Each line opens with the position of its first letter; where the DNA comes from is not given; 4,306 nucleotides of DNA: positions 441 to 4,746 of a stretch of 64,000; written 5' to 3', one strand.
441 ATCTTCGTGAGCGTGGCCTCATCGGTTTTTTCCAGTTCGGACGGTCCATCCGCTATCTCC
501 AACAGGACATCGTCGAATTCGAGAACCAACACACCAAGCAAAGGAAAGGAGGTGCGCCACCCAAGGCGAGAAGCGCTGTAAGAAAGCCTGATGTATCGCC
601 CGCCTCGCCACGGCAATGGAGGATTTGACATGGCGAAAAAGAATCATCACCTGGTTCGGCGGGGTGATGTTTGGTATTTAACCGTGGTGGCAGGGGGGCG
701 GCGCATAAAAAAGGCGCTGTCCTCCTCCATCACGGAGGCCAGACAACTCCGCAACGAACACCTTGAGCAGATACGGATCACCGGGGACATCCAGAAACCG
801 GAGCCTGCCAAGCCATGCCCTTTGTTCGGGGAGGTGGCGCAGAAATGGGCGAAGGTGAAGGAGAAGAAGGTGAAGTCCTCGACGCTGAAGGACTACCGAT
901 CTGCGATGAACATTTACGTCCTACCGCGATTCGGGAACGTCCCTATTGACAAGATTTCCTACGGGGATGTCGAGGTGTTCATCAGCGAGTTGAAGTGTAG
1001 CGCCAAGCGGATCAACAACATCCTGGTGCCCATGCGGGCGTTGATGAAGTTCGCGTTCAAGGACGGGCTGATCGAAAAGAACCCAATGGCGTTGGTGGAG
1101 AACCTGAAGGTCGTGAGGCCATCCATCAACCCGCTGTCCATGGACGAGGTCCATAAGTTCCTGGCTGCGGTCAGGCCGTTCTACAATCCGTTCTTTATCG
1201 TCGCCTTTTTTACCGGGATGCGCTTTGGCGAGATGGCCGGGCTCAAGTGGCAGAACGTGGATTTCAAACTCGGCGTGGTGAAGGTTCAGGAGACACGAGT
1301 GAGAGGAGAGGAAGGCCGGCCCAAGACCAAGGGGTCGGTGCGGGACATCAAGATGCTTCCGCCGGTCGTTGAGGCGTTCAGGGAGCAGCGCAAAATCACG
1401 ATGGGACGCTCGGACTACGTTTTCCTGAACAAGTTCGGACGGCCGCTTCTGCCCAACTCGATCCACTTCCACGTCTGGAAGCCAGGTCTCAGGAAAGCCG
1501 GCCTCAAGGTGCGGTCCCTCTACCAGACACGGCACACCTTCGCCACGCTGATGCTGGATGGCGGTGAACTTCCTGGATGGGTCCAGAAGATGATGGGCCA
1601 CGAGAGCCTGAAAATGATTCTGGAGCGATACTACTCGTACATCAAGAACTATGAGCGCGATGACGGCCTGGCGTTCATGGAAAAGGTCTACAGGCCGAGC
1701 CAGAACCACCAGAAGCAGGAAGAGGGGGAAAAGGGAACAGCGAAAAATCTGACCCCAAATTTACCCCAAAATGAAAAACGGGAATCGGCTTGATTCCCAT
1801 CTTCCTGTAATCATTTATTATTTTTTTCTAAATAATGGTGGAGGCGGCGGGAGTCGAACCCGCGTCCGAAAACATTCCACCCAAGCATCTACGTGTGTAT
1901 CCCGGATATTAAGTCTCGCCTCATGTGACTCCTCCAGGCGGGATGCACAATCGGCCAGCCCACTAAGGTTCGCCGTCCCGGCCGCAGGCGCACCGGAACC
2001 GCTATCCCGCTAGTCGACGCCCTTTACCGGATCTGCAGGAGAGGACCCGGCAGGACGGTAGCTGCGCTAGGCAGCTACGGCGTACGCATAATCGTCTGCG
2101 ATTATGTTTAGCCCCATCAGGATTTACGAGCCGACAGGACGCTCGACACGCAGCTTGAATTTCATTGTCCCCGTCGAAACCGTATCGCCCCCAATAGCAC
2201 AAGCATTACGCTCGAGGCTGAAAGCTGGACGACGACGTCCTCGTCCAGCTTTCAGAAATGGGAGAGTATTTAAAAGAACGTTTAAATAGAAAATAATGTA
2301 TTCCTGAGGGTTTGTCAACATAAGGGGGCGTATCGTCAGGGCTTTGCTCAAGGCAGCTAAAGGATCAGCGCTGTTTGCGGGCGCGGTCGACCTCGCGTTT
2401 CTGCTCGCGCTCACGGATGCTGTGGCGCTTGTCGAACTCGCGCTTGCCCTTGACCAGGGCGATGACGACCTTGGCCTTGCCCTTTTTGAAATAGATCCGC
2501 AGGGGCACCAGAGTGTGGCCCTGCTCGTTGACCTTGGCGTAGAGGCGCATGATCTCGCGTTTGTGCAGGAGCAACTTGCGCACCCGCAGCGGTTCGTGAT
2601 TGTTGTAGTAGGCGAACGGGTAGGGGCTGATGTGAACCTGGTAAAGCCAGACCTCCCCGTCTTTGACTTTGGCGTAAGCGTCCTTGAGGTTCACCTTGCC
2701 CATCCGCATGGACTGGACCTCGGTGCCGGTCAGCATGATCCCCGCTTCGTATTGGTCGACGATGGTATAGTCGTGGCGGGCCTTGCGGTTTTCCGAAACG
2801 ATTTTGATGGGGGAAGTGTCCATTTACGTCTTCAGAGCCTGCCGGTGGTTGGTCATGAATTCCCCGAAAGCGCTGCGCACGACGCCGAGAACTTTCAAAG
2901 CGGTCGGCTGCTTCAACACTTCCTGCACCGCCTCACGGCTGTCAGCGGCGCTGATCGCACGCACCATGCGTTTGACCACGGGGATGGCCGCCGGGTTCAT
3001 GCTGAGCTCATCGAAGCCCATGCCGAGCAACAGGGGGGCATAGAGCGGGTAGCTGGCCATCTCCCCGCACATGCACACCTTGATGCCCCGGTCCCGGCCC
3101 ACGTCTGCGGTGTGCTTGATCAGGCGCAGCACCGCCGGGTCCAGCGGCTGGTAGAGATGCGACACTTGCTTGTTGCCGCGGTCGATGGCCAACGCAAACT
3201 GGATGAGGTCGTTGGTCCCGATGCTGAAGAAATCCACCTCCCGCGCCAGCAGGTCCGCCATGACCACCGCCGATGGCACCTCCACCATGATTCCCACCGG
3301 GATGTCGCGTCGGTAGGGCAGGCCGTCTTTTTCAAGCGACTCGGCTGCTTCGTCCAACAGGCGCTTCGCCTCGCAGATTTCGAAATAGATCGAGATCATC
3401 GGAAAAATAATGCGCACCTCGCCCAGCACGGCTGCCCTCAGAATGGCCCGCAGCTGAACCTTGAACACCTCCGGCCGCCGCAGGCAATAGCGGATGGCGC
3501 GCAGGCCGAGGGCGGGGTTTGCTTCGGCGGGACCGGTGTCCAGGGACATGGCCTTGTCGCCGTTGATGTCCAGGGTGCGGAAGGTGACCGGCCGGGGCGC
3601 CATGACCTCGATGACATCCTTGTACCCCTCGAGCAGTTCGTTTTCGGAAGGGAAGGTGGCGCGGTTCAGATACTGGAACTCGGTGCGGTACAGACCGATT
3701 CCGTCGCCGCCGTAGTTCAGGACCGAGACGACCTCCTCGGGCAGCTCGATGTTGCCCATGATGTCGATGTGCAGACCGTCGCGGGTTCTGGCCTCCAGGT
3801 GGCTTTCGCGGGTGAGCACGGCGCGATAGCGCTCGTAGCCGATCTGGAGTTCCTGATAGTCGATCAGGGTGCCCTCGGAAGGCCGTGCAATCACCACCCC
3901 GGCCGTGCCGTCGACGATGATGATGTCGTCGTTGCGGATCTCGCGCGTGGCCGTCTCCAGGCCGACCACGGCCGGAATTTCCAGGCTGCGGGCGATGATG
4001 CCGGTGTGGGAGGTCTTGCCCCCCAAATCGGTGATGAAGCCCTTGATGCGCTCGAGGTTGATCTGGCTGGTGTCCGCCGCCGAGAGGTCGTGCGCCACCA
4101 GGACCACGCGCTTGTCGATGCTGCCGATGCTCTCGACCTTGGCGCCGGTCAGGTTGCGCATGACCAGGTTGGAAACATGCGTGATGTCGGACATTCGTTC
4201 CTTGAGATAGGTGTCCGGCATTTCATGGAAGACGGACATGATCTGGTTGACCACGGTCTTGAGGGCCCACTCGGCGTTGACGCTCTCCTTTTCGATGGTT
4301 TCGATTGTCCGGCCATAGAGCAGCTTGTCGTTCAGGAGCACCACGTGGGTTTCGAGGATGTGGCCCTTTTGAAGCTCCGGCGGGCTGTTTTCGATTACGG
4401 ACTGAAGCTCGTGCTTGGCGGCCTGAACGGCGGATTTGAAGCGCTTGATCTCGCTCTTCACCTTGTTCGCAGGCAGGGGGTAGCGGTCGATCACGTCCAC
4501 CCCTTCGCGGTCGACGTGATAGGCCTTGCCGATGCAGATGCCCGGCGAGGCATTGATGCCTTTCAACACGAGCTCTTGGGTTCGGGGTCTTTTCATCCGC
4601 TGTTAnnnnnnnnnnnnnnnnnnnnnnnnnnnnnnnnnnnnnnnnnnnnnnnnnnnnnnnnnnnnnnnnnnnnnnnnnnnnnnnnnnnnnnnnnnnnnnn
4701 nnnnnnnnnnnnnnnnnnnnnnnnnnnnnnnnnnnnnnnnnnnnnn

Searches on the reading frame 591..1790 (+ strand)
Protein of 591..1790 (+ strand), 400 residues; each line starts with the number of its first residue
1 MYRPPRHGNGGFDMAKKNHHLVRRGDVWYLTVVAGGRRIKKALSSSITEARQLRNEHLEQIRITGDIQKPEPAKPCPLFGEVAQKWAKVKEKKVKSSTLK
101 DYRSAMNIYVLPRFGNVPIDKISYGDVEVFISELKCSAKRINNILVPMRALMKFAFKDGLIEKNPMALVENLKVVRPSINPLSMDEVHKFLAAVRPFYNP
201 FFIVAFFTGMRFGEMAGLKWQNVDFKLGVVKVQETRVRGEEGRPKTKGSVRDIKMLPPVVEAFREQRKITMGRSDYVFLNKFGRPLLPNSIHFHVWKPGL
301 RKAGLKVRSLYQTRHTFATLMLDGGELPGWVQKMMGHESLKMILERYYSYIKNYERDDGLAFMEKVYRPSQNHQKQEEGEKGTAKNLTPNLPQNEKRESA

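Call 36: search_protein_families(library=ncbifam, proteins=[window:591-1790:+], max_evalue=1e-8)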
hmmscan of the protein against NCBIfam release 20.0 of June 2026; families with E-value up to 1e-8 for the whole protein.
window:591-1790:+ (400 aa): 6 families
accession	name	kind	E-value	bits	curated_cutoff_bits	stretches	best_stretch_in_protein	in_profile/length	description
TIGR02224.1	recomb_XerC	equivalog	3.6e-20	72.5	335.15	1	91-341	10-269/295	tyrosine recombinase XerC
TIGR02225.1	recomb_XerD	equivalog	8e-18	64.8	329.6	1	90-341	9-266/290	site-specific tyrosine recombinase XerD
NF040815.2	recomb_XerA_Arch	equivalog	2.9e-17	63.1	220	1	93-342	11-247/263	site-specific tyrosine recombinase/integron integrase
NF001399.0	PRK00283.1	subfamily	1.1e-12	47.8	279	1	91-340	19-274/300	tyrosine recombinase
NF002331.0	PRK01287.1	subfamily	5.1e-11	42.1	371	1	145-341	104-304/365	site-specific tyrosine recombinase XerC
TIGR02249.1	integrase_gron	subfamily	1e-09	38.2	265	0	88-236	8-156/315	integron integrase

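Call 71: find_encoding_contigs(protein=window:591-1790:+, flank=10000, max_places=2)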
Protein window:591-1790:+ (400 aa): no gene with exactly this product is on record in the collection.

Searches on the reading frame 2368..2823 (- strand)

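Call 36: search_protein_families(library=ncbifam, proteins=[window:2368-2823:-], max_evalue=1e-8)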
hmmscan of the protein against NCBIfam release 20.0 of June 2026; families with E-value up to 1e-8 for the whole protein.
window:2368-2823:- (152 aa): 2 families
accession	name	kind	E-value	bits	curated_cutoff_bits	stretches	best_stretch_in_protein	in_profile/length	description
NF003843.0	PRK05422.1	equivalog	3.9e-62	208.5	130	1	5-151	9-155/156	SsrA-binding protein SmpB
TIGR00086.1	smpB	equivalog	2.5e-56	189.7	119.1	1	9-149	2-143/144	SsrA-binding protein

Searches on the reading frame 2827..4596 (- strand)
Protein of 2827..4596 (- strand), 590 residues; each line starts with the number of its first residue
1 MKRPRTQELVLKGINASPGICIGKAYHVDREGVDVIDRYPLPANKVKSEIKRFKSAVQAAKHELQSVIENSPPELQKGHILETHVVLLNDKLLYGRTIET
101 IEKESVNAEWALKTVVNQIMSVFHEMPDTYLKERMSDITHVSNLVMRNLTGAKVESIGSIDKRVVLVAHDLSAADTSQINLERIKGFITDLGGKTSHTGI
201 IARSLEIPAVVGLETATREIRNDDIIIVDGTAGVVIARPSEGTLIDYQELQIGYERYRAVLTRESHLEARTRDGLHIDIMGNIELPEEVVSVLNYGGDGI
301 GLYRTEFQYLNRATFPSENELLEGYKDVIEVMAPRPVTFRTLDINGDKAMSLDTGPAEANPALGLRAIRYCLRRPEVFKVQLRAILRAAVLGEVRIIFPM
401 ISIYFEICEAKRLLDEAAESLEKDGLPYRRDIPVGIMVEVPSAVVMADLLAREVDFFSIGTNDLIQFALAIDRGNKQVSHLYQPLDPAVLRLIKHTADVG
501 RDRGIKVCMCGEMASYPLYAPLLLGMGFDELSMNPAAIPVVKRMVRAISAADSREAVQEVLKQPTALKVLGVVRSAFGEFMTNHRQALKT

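Call 36: search_protein_families(library=ncbifam, proteins=[window:2827-4596:-], max_evalue=1e-8)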
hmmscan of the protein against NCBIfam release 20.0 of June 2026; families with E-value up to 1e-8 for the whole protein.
window:2827-4596:- (590 aa): 19 families
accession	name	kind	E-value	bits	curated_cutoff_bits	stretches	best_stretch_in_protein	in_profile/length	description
TIGR01417.1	PTS_I_fam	equivalog_domain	7.8e-175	582.5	341.7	1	11-570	1-561/565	phosphoenolpyruvate--protein phosphotransferase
NF008382.0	PRK11177.1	equivalog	1e-163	546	824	1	11-575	2-567/575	phosphoenolpyruvate-protein phosphotransferase PtsI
NF008283.0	PRK11061.1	equivalog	1.1e-122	410.7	583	1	8-574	168-732/748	phosphoenolpyruvate--protein phosphotransferase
NF005057.0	PRK06464.1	equivalog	4.5e-65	220.1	598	2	319-551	555-791/798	phosphoenolpyruvate synthase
TIGR01418.1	PEP_synth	equivalog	8.2e-64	216.2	739.75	2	319-547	549-781/784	pyruvate, water dikinase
TIGR01828.1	pyru_phos_dikin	equivalog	3.4e-36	124.6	843.45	2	357-542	651-857/865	pyruvate, phosphate dikinase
NF008478.1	PRK11377.1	equivalog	7.6e-28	97.7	520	1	19-236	256-471/473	dihydroxyacetone kinase phosphoryl donor subunit DhaM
NF006153.0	PRK08296.1-5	subfamily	1.8e-12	46.5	578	1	155-236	525-604/608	hypothetical protein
NF052631.1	prodigiosin_PigC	equivalog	8.8e-12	43.7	1300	1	160-236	806-880/883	prodigiosin ligase PigC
NF006152.0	PRK08296.1-4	equivalog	4.7e-10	38.5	723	1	155-235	527-605/609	hypothetical protein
NF052632.1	undecylprod_RedH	equivalog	7.2e-10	37.4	1350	1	185-235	825-875/880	undecylprodigiosin ligase RedH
NF006151.0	PRK08296.1-3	equivalog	8.1e-10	37.8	693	1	181-236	546-601/604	hypothetical protein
NF006150.0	PRK08296.1-2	subfamily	1.1e-09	37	650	1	154-237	523-604/633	hypothetical protein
NF004878.0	PRK06241.1-3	subfamily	3.3e-09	35.4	945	1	184-235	835-886/891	phosphoenolpyruvate synthase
NF041857.1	RIF_Ptrans_rph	equivalog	3.5e-09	35.6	999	1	183-235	809-861/864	rifamycin-inactivating phosphotransferase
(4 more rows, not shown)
